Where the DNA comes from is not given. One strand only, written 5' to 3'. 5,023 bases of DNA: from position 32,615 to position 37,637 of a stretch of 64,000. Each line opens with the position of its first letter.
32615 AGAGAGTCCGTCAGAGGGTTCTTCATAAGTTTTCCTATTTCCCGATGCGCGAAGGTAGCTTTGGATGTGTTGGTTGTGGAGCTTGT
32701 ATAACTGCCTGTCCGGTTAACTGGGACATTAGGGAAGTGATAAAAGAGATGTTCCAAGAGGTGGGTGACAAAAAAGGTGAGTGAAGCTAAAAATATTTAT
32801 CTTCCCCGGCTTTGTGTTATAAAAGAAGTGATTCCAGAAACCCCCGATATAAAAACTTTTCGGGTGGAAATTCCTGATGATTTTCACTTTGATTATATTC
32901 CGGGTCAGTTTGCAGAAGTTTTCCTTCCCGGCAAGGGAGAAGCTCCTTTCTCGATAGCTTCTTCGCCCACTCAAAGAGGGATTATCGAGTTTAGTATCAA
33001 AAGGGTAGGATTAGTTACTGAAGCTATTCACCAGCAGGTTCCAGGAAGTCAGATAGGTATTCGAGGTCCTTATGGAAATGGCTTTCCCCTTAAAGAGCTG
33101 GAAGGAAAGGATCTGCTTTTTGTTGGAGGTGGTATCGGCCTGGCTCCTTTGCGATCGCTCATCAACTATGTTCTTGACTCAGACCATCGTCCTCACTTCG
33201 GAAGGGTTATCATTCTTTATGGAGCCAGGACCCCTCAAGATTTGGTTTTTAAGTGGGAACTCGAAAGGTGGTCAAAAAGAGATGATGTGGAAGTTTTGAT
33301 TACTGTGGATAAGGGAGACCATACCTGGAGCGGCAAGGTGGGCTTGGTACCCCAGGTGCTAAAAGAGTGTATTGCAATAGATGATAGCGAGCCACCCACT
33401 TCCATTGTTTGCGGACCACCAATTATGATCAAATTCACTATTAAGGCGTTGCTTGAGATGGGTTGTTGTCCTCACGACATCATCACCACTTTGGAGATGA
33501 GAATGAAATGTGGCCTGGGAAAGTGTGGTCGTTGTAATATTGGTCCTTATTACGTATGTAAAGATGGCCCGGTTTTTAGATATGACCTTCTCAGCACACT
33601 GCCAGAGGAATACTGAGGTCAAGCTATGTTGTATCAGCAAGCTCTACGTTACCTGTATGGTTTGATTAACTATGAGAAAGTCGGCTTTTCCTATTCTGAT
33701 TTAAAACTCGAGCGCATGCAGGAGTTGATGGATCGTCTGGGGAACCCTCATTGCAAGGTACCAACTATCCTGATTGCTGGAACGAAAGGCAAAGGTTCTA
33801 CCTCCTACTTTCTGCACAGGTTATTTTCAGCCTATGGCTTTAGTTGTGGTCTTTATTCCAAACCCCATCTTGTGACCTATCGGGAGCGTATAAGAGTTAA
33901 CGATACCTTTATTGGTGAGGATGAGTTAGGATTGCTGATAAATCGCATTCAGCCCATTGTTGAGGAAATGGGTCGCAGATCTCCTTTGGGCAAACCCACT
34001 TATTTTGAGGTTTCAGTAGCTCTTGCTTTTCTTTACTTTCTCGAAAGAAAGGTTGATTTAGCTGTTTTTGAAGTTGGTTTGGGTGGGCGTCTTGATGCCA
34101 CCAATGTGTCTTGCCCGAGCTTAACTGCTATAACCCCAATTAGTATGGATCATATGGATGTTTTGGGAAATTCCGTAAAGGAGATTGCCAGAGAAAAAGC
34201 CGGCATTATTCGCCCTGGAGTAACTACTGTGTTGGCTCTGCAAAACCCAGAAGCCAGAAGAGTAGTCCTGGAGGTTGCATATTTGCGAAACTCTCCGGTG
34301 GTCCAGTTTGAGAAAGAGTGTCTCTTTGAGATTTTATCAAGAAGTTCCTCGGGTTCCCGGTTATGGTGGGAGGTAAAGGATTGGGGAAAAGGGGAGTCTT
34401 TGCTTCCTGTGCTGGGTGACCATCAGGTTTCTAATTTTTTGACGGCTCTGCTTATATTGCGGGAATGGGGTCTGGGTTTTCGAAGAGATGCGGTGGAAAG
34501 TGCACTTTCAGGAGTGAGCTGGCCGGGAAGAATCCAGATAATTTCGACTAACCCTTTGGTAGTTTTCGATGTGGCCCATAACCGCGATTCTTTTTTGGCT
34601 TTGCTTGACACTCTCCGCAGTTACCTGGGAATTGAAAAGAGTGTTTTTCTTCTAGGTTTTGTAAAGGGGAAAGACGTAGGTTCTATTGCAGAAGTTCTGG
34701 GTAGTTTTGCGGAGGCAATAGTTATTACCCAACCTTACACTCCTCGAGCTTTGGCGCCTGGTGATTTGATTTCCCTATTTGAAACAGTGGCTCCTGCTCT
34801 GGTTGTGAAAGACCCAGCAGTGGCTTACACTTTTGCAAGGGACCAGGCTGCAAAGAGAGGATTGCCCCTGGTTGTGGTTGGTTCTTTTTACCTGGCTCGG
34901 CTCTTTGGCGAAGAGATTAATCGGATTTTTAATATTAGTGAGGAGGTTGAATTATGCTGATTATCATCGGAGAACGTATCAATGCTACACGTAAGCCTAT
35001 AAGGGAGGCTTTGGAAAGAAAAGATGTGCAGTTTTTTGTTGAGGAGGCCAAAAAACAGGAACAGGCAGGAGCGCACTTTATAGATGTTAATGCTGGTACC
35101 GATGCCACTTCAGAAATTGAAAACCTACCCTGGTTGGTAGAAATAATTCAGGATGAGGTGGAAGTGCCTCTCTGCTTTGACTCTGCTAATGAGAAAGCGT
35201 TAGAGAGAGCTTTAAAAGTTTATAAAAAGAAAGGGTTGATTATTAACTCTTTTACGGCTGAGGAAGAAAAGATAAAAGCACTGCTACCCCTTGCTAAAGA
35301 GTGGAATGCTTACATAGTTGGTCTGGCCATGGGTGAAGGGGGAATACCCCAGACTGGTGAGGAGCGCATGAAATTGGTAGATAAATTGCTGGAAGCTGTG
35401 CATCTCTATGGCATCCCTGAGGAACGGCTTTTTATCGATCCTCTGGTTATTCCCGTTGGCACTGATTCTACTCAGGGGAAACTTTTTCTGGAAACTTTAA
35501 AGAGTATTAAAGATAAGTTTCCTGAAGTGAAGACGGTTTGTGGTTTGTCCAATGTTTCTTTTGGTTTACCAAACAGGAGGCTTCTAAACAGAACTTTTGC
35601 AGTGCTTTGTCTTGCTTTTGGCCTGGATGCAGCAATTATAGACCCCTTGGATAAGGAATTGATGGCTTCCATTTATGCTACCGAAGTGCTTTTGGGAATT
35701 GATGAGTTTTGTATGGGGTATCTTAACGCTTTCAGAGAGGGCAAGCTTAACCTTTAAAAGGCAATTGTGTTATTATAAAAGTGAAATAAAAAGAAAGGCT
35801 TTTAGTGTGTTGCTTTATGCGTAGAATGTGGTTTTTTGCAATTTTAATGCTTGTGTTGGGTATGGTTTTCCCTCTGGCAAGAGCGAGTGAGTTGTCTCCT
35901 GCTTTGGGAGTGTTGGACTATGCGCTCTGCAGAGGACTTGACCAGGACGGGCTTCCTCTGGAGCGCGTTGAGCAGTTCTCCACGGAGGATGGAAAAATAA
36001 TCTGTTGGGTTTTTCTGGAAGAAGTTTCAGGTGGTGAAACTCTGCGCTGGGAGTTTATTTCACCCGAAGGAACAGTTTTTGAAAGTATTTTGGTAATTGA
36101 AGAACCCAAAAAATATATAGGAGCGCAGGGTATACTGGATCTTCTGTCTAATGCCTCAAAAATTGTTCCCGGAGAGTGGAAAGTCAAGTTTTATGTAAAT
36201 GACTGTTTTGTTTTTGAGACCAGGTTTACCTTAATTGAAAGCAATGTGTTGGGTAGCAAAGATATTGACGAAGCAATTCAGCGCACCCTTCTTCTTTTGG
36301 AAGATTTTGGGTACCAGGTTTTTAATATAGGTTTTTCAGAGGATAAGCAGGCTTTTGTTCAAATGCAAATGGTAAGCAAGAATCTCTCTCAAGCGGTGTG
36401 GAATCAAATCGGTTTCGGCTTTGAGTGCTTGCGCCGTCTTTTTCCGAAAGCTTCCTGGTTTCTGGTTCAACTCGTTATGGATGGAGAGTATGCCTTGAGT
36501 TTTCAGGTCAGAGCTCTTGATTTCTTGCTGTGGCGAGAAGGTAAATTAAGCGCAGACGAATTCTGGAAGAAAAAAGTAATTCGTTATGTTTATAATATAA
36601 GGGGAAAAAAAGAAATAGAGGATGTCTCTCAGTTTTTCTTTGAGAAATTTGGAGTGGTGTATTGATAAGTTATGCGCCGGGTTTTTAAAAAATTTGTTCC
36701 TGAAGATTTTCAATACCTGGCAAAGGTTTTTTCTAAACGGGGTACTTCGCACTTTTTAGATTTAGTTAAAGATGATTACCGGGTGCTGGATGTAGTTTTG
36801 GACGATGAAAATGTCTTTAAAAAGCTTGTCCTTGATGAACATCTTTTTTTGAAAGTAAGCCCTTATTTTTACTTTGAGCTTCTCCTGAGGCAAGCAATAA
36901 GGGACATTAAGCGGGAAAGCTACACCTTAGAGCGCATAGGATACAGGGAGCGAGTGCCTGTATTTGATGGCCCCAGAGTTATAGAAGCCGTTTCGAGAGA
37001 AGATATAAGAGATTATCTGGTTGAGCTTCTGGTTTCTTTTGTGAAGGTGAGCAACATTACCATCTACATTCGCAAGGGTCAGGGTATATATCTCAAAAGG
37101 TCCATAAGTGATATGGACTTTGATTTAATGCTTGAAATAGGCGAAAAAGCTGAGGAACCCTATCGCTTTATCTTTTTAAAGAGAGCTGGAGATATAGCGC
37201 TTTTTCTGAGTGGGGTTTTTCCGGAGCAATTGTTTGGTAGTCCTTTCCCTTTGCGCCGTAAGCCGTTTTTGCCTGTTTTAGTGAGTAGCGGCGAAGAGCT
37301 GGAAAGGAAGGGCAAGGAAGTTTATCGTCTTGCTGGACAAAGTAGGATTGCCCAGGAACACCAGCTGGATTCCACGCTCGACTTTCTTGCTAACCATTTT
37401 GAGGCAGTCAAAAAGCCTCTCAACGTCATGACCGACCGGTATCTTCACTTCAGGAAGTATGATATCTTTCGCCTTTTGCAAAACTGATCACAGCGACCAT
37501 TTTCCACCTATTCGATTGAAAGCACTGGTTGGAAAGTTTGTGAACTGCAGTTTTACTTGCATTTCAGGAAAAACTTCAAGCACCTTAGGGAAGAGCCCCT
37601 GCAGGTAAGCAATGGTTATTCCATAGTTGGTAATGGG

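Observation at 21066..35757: Methyl-branch Wood-Ljungdahl operon merging MetFV with Hdr-like and Flx-like modules but lacking HdrB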

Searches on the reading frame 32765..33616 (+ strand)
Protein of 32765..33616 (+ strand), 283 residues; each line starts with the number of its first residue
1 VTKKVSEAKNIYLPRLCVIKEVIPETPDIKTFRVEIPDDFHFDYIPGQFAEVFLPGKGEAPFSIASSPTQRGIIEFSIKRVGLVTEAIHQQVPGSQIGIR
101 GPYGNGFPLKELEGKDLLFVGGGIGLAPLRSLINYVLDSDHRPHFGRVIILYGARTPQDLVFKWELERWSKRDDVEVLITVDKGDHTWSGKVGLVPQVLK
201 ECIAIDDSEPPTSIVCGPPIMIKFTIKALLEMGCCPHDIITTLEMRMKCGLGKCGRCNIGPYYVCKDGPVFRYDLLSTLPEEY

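Call 5: search_protein_families(library=pfam, proteins=[window:32765-33616:+], max_evalue=0.01)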
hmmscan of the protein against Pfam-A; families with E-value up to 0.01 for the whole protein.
window:32765-33616:+ (283 aa): 3 families
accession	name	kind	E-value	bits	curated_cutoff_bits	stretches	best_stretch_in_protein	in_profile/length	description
PF00175.26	NAD_binding_1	-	1.5e-16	61.5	22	1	119-225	1-107/109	Oxidoreductase NAD-binding domain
PF10418.14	DHODB_Fe-S_bind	-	4.6e-10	39.5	23.9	1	244-276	1-40/41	Iron-sulfur cluster binding domain of dihydroorotate dehydrogenase B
PF00970.30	FAD_binding_6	-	2.3e-08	34.7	21.1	1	19-105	4-96/99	Oxidoreductase FAD-binding domain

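Call 22: search_protein_families(library=ncbifam, proteins=[window:32765-33616:+], max_evalue=0.001)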
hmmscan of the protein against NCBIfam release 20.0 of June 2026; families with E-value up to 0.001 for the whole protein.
window:32765-33616:+ (283 aa): 25 families
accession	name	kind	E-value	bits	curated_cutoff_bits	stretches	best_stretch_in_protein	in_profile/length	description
NF006220.0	PRK08345.1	subfamily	4e-69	233.1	395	1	12-278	8-290/294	cytochrome-c3 hydrogenase subunit gamma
TIGR02911.1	sulfite_red_B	equivalog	6.1e-65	218.9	288.6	1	10-274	1-254/261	anaerobic sulfite reductase subunit AsrB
NF040835.1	sulfhyd_HydG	equivalog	4.4e-59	200.1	650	1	24-278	29-287/292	NADPH-dependent hydrogenase/sulfhydrogenase 1 subunit gamma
NF040830.1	sulfhyd_ShyC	equivalog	3e-55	187.4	600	1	28-278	20-284/288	NAD(P)-dependent hydrogenase/sulfhydrogenase 2 subunit gamma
NF000796.0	PRK00054.1-1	equivalog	6e-49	166.6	224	1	14-276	3-235/254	dihydroorotate dehydrogenase electron transfer subunit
NF045803.1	MethMoxFADbindMmoC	equivalog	1.5e-23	83.1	500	1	39-237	135-333/343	aromatic/alkene monooxygenase hydroxylase FAD-binding subunit MmoC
NF058606.1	GlBtMonoRdsGbcB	equivalog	9.8e-22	77.3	500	1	20-231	19-233/362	glycine betaine monooxygenase reductase subunit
NF009414.0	PRK12778.1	equivalog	9.5e-21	73.7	1103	1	43-272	27-244/752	bifunctional dihydroorotate dehydrogenase B NAD binding subunit/NADPH-dependent glutamate synthase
NF000798.0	PRK00054.1-3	equivalog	2.9e-20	72.9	219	1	44-272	31-238/244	dihydroorotate dehydrogenase electron transfer subunit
NF005963.0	PRK08051.1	equivalog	3.2e-20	72.4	230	1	17-201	6-188/233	NAD(P)H-flavin reductase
NF004862.0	PRK06222.1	subfamily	2.3e-19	70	220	1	44-272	28-244/281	sulfide/dihydroorotate dehydrogenase-like FAD/NAD-binding protein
NF000799.0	PRK00054.1-4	equivalog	6.4e-18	64.7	314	1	61-273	54-253/258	dihydroorotate dehydrogenase electron transfer subunit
NF040810.1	BenC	equivalog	7e-18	64.9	430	1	19-236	109-322/333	benzoate 1,2-dioxygenase electron transfer component BenC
NF000797.0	PRK00054.1-2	equivalog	7.6e-17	61.4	270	1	46-272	44-261/267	dihydroorotate dehydrogenase electron transfer subunit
NF052252.1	flav_redu_LuxG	exception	5e-16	58.6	340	1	17-230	3-214/232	flavin mononucleotide reductase LuxG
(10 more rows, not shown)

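Call 78: search_solved_structures(query=window:32765-33616:+, max_evalue=1e-10)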
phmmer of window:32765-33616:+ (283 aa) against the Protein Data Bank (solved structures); distinct sequences matched with E-value up to 1e-10: 13.
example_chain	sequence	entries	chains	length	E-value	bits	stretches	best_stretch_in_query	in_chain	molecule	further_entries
9nez_C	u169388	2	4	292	8.5e-61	208.7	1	13-278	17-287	Sulfhydrogenase 1 subunit gamma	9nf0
7qty_A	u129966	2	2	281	7.6e-17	64.4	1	61-239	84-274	Na(+)-translocating NADH-quinone reductase subunit F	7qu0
7c3a_A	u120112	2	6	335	6.1e-16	61.4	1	32-238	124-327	Ferredoxin reductase component of carbazole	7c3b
5ksw_B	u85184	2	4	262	8.6e-16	60.9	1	45-272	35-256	Dihydroorotate dehydrogenase B (NAD(+)), electron transfer subunit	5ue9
1ep1_B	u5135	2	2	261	4.7e-15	58.5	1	45-273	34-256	DIHYDROOROTATE DEHYDROGENASE B (PYRK SUBUNIT)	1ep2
1ep3_B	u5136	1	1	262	4.8e-15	58.5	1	45-273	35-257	DIHYDROOROTATE DEHYDROGENASE B (PYRK SUBUNIT)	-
4ylf_A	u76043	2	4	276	1.2e-14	57.2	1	27-274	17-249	Dihydroorotate dehydrogenase B (NAD(+)), electron transfer subunit homolog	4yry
1qfj_A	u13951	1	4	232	4.8e-14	55.2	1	30-196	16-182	PROTEIN (FLAVIN REDUCTASE)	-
7qu3_A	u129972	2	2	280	1e-13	54.2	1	62-239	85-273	Na(+)-translocating NADH-quinone reductase subunit F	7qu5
1tvc_A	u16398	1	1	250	3.6e-13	52.3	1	43-229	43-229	METHANE MONOOXYGENASE COMPONENT C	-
2r6h_A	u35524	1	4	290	6.7e-13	51.4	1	80-238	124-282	NADH:ubiquinone oxidoreductase, Na translocating, F subunit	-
1cnf_A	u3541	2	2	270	3.5e-12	49.1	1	81-231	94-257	NITRATE REDUCTASE | NADH-DEPENDENT NITRATE REDUCTASE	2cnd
1cne_A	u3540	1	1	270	8.7e-11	44.5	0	81-231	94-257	NITRATE REDUCTASE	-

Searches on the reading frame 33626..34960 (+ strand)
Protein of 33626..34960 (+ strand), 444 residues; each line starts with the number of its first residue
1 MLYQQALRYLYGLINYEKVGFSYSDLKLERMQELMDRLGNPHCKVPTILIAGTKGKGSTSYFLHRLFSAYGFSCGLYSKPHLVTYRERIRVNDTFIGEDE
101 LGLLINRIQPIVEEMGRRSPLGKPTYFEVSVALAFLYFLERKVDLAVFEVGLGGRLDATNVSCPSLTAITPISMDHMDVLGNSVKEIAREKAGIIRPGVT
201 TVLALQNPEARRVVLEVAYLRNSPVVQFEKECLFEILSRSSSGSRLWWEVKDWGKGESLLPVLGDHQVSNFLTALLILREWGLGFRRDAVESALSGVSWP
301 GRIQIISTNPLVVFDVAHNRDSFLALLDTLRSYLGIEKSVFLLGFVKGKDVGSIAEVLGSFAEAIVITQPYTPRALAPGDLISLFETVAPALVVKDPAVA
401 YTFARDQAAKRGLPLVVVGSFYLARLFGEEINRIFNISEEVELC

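Call 5: search_protein_families(library=pfam, proteins=[window:33626-34960:+], max_evalue=0.01)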
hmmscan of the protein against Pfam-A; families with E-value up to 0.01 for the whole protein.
window:33626-34960:+ (444 aa): 2 families
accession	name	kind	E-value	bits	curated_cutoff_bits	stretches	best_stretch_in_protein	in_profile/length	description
PF08245.18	Mur_ligase_M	-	8.8e-13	49.1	24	1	50-277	1-199/200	Mur ligase middle domain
PF02875.26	Mur_ligase_C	-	6.7e-12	46.8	28.4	1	301-420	1-126/127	Mur ligase, glutamate ligase domain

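Call 43: search_protein_families(library=ncbifam, proteins=[window:33626-34960:+], max_evalue=0.00001)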
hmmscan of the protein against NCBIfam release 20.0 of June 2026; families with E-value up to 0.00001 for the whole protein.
window:33626-34960:+ (444 aa): 15 families
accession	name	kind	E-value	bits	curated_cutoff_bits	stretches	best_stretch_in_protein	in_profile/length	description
TIGR01499.1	folC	subfamily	1.6e-98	330.7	162.65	1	28-424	1-393/400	bifunctional protein FolC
NF047860.1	Tet-DihydfolSynFolCMyb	equivalog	2.7e-65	221.1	700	1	27-382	45-404/468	bifunctional tetrahydrofolate synthase/dihydrofolate synthase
NF008101.0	PRK10846.1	equivalog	6.4e-53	180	360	1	19-423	23-406/422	bifunctional tetrahydrofolate synthase/dihydrofolate synthase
TIGR01085.1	murE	subfamily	1e-13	51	257.3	1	125-369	138-393/472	UDP-N-acetylmuramyl-tripeptide synthetase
NF008896.0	PRK11929.1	equivalog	4.6e-13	47.9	1023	1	261-339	305-385/965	bifunctional UDP-N-acetylmuramoyl-L-alanyl-D-glutamate--2,6-diaminopimelate ligase MurE/UDP-N-acetylmuramoyl-tripeptide--D-alanyl-D-alanine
NF001124.0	PRK00139.1-2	equivalog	4.9e-13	48.6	476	1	46-333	110-374/500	UDP-N-acetylmuramoyl-L-alanyl-D-glutamate--2,6-diaminopimelate ligase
NF001126.0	PRK00139.1-4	equivalog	6.4e-13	48.1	373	1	168-344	198-375/486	UDP-N-acetylmuramoyl-L-alanyl-D-glutamate--2,6-diaminopimelate ligase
TIGR01143.1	murF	subfamily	3.5e-12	46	288.6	1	136-344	119-332/418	UDP-N-acetylmuramoyl-tripeptide--D-alanyl-D-alanine ligase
TIGR01082.1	murC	equivalog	5.2e-09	35.7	335.1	1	164-335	168-342/449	UDP-N-acetylmuramate--L-alanine ligase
NF001129.0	PRK00139.2-3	equivalog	1.1e-08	34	762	0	255-338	309-395/517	UDP-N-acetylmuramoyl-L-alanyl-D-glutamate--2,6-diaminopimelate ligase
TIGR02068.2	cya_phycin_syn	equivalog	1.5e-08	33.2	850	0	265-434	682-854/862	cyanophycin synthetase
NF053648.1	pMurE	equivalog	2.3e-08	33.2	600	1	164-348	190-364/464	pseudomurein biosynthesis peptide ligase pMurE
NF010628.0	PRK14022.1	equivalog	1.1e-07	30.9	536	0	261-355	292-385/483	UDP-N-acetylmuramoyl-L-alanyl-D-glutamate--L-lysine ligase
TIGR01087.1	murD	equivalog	3.2e-07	29.8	211.95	0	156-294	164-298/441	UDP-N-acetylmuramoyl-L-alanine--D-glutamate ligase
NF010623.0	PRK14016.1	subfamily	4.1e-07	28.5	877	0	266-436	685-858/871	cyanophycin synthetase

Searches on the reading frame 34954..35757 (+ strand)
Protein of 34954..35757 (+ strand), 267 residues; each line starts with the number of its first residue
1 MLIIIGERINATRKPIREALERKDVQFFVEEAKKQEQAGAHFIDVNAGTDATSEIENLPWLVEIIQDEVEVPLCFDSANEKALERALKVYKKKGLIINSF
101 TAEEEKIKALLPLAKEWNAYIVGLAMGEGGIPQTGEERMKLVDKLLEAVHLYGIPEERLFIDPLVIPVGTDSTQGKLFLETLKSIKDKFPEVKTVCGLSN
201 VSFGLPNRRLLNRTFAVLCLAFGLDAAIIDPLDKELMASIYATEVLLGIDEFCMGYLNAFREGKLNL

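Call 5: search_protein_families(library=pfam, proteins=[window:34954-35757:+], max_evalue=0.01)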
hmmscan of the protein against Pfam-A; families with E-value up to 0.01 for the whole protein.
window:34954-35757:+ (267 aa): 2 families
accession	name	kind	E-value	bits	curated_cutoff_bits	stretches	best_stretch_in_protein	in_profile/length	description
PF00809.28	Pterin_bind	-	1.7e-24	87.3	25.5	1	6-229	1-243/244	Pterin binding enzyme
PF03599.22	CdhD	-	6.6e-06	25.6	24.8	1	25-170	52-183/387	CO dehydrogenase/acetyl-CoA synthase delta subunit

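Call 22: search_protein_families(library=ncbifam, proteins=[window:34954-35757:+], max_evalue=0.001)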
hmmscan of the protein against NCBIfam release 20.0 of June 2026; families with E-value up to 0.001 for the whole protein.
window:34954-35757:+ (267 aa): 5 families
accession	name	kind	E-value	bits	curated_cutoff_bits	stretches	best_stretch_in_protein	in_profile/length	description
NF005719.0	PRK07535.1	domain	4.2e-99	331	259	1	2-265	1-263/268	methyltetrahydrofolate:corrinoid/iron-sulfur protein methyltransferase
NF040758.1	CODH_ACS_meth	exception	1.4e-49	168.8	370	1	2-258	4-260/261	carbon monoxide dehydrogenase/acetyl-CoA synthase methytransferase subunit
TIGR02082.1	metH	equivalog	3.9e-36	124.1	1010.85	1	2-240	343-595/1182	methionine synthase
NF007024.0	PRK09490.1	equivalog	8.4e-17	60.2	1497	1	2-230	360-602/1234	methionine synthase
NF003195.0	PRK04165.1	equivalog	0.00052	19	306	1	43-122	128-205/450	acetyl-CoA decarbonylase/synthase complex subunit gamma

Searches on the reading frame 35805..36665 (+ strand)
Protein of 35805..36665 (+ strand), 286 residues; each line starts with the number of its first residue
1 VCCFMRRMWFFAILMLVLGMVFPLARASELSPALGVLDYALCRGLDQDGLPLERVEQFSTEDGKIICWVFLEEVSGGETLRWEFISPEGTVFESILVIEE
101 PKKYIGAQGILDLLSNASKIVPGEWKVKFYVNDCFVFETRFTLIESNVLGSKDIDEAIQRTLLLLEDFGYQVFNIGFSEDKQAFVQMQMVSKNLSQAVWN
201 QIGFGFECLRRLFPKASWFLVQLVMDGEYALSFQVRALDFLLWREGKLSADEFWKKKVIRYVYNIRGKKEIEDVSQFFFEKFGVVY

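Call 5: search_protein_families(library=pfam, proteins=[window:35805-36665:+], max_evalue=0.01)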
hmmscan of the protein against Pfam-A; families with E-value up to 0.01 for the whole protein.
window:35805-36665:+ (286 aa): 0 families

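Call 43: search_protein_families(library=ncbifam, proteins=[window:35805-36665:+], max_evalue=0.00001)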
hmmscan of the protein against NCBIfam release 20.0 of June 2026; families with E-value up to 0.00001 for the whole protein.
window:35805-36665:+ (286 aa): 0 families

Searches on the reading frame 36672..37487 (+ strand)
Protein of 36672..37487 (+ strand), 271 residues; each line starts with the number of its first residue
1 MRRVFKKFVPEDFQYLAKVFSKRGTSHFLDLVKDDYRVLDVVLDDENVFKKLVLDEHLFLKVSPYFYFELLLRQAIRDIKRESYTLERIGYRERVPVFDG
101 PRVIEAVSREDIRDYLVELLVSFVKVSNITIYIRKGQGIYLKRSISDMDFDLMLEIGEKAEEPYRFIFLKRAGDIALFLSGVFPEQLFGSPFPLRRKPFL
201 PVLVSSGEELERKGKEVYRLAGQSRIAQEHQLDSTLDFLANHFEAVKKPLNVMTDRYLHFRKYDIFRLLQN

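Call 5: search_protein_families(library=pfam, proteins=[window:36672-37487:+], max_evalue=0.01)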
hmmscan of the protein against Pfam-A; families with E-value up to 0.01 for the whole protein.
window:36672-37487:+ (271 aa): 0 families

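Call 43: search_protein_families(library=ncbifam, proteins=[window:36672-37487:+], max_evalue=0.00001)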
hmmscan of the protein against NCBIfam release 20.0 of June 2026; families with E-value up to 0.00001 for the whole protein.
window:36672-37487:+ (271 aa): 0 families
